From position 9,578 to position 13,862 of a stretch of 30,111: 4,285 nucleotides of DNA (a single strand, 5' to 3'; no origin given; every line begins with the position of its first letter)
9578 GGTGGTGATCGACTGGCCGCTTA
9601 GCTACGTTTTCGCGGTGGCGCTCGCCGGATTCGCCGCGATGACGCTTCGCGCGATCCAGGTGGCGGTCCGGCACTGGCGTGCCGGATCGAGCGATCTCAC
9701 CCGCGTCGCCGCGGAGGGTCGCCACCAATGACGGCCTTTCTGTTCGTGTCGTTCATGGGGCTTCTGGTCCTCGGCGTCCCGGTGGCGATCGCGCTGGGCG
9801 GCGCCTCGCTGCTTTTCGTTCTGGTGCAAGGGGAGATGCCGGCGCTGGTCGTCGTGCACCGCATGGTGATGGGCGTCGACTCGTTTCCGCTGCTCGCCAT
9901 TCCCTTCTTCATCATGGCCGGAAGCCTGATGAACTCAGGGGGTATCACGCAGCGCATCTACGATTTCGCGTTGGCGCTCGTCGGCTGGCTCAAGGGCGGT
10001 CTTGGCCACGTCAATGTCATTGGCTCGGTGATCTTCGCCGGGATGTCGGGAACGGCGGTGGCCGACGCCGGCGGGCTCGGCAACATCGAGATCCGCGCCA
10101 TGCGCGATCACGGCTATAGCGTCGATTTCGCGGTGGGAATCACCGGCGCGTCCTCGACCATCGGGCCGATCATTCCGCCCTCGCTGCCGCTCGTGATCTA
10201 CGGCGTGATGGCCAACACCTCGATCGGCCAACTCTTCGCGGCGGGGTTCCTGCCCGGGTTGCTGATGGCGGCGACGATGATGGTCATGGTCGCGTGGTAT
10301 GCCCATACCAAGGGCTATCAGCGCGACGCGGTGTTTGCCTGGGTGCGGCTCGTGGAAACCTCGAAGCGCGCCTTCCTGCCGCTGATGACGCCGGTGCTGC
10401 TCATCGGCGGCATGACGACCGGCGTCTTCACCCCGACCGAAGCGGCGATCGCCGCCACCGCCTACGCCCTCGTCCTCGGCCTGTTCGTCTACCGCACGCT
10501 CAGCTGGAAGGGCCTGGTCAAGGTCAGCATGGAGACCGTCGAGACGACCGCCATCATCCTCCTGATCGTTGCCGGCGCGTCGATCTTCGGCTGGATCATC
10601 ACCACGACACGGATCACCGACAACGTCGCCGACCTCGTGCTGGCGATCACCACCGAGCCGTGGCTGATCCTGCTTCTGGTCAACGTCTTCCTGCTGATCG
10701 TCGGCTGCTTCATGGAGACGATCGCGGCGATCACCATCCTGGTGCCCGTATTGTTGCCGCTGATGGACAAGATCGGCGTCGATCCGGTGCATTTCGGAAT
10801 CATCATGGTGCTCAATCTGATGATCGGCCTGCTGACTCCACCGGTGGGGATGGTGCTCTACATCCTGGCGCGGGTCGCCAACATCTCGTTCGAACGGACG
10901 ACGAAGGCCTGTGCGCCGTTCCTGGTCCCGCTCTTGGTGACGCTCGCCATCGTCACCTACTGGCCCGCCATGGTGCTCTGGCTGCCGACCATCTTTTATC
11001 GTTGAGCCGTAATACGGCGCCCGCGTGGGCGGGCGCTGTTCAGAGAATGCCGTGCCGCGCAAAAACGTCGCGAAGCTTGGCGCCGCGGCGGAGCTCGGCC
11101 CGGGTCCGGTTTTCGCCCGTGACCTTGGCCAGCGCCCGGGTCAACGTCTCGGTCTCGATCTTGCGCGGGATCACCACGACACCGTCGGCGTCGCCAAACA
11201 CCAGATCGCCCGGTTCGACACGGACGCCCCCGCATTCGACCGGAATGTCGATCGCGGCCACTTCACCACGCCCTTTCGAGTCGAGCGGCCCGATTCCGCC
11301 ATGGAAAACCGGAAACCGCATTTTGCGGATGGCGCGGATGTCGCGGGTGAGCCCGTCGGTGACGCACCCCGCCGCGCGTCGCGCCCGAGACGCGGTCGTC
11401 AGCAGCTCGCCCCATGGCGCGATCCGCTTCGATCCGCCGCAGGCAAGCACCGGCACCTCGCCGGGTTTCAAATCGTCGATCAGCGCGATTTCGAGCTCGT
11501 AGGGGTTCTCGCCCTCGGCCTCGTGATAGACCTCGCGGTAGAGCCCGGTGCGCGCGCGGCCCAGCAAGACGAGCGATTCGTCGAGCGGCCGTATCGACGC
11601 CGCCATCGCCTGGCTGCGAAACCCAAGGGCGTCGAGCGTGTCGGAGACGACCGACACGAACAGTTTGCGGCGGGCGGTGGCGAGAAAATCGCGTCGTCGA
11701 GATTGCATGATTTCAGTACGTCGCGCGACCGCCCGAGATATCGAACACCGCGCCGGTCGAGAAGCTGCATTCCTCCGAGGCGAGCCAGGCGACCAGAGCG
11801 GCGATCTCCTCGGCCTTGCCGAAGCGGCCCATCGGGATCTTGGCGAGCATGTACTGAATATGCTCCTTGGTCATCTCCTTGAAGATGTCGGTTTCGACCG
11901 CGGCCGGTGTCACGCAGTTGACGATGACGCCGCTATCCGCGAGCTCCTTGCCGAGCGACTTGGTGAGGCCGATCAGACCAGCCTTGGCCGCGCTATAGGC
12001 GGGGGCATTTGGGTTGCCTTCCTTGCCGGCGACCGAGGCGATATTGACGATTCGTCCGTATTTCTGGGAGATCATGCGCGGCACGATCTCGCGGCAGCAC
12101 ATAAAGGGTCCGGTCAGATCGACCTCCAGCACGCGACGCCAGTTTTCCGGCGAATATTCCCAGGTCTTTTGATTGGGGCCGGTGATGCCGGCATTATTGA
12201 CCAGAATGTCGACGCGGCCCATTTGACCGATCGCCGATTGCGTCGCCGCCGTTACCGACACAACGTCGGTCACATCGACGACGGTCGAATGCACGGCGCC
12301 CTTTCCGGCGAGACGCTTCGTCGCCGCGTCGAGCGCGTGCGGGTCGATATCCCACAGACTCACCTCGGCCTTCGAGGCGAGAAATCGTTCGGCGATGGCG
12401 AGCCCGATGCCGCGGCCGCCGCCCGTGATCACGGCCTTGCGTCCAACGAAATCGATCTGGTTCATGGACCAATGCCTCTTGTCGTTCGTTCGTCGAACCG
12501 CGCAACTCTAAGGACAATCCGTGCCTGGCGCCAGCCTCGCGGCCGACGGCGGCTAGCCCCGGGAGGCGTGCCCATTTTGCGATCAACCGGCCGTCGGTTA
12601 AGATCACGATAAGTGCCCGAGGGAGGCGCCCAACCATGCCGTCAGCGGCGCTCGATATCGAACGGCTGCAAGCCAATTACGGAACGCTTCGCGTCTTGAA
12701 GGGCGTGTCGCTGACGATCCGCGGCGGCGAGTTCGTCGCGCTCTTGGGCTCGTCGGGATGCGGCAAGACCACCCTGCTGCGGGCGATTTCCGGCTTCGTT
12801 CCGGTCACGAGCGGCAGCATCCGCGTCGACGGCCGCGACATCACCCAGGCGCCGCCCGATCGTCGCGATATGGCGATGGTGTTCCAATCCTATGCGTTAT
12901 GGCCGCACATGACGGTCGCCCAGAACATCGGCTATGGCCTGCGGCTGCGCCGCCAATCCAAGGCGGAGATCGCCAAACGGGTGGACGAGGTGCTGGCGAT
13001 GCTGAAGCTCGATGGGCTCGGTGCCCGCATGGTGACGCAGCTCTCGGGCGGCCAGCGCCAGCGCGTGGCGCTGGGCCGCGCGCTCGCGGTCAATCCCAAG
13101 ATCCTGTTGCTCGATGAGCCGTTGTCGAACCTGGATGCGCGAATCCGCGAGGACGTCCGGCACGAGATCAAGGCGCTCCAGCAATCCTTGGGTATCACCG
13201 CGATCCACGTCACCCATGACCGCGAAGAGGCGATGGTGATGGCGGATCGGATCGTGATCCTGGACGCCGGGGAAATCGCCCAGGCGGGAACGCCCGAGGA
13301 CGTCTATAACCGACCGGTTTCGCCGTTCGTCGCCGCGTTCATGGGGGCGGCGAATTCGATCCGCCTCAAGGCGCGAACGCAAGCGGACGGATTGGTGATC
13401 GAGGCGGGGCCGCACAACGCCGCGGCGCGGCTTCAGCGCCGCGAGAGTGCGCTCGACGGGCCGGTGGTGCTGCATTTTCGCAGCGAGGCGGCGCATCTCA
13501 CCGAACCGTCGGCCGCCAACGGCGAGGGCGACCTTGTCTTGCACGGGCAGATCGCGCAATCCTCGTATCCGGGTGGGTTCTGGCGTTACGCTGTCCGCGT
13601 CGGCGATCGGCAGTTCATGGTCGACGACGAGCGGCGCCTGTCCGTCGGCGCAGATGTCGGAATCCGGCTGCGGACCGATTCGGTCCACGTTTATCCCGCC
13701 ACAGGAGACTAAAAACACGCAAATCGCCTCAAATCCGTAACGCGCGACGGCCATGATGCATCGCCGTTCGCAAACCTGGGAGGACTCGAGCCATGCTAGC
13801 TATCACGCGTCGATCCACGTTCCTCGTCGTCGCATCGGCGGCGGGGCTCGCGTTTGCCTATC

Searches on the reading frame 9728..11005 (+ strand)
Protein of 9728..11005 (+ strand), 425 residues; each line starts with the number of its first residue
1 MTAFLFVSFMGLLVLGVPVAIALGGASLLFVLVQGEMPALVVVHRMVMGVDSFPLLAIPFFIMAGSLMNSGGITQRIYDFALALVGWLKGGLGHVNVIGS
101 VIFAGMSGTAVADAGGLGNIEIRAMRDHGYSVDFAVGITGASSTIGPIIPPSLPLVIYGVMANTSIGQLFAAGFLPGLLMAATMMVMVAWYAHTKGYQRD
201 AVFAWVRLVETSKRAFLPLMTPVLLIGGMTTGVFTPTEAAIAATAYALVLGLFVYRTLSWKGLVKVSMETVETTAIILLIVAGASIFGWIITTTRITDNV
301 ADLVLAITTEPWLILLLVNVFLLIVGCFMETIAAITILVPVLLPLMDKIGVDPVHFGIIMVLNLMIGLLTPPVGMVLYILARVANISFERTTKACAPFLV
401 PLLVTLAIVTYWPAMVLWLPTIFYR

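Call 7: search_protein_families(library=pfam, proteins=[window:9728-11005:+])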
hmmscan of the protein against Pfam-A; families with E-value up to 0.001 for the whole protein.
window:9728-11005:+ (425 aa): 1 family
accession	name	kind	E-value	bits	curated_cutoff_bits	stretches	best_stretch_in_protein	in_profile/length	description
PF06808.19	DctM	-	3.6e-130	435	23.8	1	6-415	1-413/413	Tripartite ATP-independent periplasmic transporter, DctM component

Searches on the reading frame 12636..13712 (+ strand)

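Call 8: search_protein_families(library=pfam, proteins=[window:12636-13712:+])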
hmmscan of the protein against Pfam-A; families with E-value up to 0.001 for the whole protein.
window:12636-13712:+ (358 aa): 4 families
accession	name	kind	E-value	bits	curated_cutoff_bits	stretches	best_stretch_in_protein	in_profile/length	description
PF00005.33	ABC_tran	-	1.5e-38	133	25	1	21-163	1-136/137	ABC transporter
PF13304.12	AAA_21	-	2.7e-07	31.4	27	0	112-195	213-299/304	AAA domain, putative AbiEii toxin, Type IV TA system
PF08402.16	TOBE_2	-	7.2e-06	26.5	21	1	282-352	4-75/76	TOBE domain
PF02463.25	SMC_N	-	5.5e-05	23.1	40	0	32-201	25-204/220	RecF/RecN/SMC N terminal domain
